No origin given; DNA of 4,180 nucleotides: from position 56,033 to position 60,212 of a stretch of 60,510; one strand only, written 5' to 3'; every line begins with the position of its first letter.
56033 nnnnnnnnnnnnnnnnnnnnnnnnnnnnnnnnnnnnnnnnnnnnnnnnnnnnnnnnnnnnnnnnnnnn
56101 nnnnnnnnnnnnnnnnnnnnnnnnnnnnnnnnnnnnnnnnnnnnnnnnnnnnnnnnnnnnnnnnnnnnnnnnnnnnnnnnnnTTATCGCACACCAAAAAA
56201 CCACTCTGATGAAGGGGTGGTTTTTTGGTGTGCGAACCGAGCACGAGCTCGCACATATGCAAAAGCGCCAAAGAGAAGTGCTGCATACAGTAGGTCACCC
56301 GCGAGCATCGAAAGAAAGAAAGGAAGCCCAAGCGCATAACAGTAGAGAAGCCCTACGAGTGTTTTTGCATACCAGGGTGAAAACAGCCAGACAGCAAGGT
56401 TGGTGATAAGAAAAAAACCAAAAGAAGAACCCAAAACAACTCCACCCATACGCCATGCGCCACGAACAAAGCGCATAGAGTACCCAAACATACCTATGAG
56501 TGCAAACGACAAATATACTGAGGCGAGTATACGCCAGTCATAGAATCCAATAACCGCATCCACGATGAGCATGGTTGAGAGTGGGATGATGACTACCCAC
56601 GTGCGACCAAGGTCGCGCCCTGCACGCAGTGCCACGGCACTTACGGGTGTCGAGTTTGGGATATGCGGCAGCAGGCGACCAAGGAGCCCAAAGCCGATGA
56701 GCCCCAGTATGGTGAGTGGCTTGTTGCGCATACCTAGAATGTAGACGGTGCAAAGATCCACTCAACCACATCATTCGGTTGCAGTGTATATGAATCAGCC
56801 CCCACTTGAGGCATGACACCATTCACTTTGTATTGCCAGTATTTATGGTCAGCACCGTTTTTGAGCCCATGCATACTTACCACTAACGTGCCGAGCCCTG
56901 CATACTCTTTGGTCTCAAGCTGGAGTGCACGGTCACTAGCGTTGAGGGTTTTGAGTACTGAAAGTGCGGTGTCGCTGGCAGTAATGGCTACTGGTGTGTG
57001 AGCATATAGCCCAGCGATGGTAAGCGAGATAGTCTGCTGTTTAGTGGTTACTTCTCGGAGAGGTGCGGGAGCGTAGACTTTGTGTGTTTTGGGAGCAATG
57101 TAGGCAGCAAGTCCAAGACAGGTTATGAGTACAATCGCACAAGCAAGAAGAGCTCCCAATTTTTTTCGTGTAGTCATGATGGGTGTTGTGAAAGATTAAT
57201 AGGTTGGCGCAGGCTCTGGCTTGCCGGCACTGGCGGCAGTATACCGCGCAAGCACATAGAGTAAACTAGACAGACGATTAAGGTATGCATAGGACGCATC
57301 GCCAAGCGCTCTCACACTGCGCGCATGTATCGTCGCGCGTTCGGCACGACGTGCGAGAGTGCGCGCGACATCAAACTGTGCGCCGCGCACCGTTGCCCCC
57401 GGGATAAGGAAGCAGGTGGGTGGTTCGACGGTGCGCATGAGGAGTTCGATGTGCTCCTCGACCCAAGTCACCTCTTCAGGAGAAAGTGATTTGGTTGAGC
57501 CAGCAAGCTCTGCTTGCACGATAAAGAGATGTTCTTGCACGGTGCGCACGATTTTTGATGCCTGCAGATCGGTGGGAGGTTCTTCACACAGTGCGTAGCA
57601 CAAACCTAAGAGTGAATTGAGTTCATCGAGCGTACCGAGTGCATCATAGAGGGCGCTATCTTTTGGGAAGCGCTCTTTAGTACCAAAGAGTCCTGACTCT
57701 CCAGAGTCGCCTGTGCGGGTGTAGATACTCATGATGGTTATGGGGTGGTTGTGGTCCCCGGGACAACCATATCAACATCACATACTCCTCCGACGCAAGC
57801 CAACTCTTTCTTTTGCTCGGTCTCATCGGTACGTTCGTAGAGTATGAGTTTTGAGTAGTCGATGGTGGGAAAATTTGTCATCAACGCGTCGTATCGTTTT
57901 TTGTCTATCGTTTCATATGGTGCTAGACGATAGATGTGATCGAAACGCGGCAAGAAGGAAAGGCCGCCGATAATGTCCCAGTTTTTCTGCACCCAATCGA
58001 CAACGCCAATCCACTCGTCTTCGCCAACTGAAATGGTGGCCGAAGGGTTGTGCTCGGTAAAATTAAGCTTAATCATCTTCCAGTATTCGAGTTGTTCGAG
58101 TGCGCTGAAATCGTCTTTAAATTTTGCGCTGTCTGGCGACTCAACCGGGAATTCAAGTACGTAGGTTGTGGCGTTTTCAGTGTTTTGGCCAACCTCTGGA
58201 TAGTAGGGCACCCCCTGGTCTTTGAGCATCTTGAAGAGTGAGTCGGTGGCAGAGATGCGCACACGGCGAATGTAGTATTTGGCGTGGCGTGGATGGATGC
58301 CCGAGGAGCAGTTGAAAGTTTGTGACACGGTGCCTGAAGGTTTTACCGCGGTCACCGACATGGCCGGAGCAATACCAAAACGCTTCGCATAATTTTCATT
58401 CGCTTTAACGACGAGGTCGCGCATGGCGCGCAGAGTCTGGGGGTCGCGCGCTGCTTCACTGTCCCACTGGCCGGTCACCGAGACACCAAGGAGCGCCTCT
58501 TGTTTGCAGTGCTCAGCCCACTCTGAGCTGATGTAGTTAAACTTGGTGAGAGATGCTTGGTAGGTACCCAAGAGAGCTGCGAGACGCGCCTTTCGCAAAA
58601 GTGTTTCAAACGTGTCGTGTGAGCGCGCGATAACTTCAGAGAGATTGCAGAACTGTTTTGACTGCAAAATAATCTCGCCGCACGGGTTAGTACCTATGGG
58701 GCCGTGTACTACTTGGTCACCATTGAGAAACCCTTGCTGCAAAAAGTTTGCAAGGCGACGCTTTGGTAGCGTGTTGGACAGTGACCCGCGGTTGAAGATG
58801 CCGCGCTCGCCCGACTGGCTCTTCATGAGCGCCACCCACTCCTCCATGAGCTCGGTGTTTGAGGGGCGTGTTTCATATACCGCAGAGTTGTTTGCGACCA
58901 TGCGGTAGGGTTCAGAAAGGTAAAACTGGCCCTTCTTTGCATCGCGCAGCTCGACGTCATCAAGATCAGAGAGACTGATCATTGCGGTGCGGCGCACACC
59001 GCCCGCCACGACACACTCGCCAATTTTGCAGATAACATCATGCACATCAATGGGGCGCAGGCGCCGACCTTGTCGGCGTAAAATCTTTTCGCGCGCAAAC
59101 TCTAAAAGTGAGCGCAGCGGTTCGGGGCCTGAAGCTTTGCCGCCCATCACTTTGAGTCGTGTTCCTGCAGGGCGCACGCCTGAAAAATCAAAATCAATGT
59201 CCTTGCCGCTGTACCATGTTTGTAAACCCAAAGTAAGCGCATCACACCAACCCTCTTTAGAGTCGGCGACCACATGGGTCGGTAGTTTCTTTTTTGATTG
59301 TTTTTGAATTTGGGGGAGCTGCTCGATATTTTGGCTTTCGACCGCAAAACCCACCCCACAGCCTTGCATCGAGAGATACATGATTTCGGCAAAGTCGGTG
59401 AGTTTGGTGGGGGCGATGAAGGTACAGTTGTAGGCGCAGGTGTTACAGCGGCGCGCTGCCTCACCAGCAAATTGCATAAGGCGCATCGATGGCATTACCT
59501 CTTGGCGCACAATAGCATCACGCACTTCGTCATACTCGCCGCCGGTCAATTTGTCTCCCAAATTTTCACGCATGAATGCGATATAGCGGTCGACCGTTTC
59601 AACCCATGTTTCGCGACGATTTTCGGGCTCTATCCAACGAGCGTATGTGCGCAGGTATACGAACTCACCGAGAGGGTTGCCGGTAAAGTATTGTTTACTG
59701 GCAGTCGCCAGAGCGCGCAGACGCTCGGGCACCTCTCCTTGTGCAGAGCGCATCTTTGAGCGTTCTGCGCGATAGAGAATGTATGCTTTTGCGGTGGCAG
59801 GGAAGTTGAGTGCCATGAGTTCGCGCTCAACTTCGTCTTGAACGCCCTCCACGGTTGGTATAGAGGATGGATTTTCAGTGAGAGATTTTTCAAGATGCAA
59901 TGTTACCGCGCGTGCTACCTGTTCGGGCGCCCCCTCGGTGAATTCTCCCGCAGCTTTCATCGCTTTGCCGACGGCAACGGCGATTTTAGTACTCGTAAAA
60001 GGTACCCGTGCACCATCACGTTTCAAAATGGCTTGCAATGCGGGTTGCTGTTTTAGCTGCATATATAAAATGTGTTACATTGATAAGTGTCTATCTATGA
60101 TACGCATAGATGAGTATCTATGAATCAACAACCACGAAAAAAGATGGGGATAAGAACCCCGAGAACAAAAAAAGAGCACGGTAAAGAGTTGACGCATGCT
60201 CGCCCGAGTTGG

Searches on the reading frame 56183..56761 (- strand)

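Call 43: search_protein_families(library=pfam, proteins=[window:56183-56761:-], max_evalue=0.0001)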
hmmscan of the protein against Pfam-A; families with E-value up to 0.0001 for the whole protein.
window:56183-56761:- (192 aa): 1 family
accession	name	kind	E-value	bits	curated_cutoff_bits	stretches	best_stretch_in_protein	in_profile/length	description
PF20221.3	DUF6580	-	2.8e-38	132.1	27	1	13-174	5-159/162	Family of unknown function (DUF6580)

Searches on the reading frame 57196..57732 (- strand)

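Call 43: search_protein_families(library=pfam, proteins=[window:57196-57732:-], max_evalue=0.0001)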
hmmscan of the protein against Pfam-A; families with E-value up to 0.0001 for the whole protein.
window:57196-57732:- (178 aa): 1 family
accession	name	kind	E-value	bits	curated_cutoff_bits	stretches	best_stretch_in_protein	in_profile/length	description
PF01923.23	Cob_adeno_trans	-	2.7e-42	145.2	24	1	3-164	1-170/171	Cobalamin adenosyltransferase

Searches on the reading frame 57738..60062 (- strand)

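Call 43: search_protein_families(library=pfam, proteins=[window:57738-60062:-], max_evalue=0.0001)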
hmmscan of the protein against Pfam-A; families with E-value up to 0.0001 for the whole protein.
window:57738-60062:- (774 aa): 4 families
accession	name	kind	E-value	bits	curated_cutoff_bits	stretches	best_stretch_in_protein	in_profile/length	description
PF03477.21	ATP-cone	-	2.7e-18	66.7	25.8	1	12-102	3-87/88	ATP cone domain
PF17975.6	RNR_Alpha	-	3.8e-10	40.6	26.4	1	124-162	14-51/101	Ribonucleotide reductase alpha domain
PF02867.20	Ribonuc_red_lgC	-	5e-08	32.5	23.9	0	558-618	372-435/523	Ribonucleotide reductase, barrel domain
PF21995.1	RNR-II_ins_dom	-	1.4e-05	25.7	27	1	261-320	35-100/107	B12-dependent ribonucleotide reductase, insertion domain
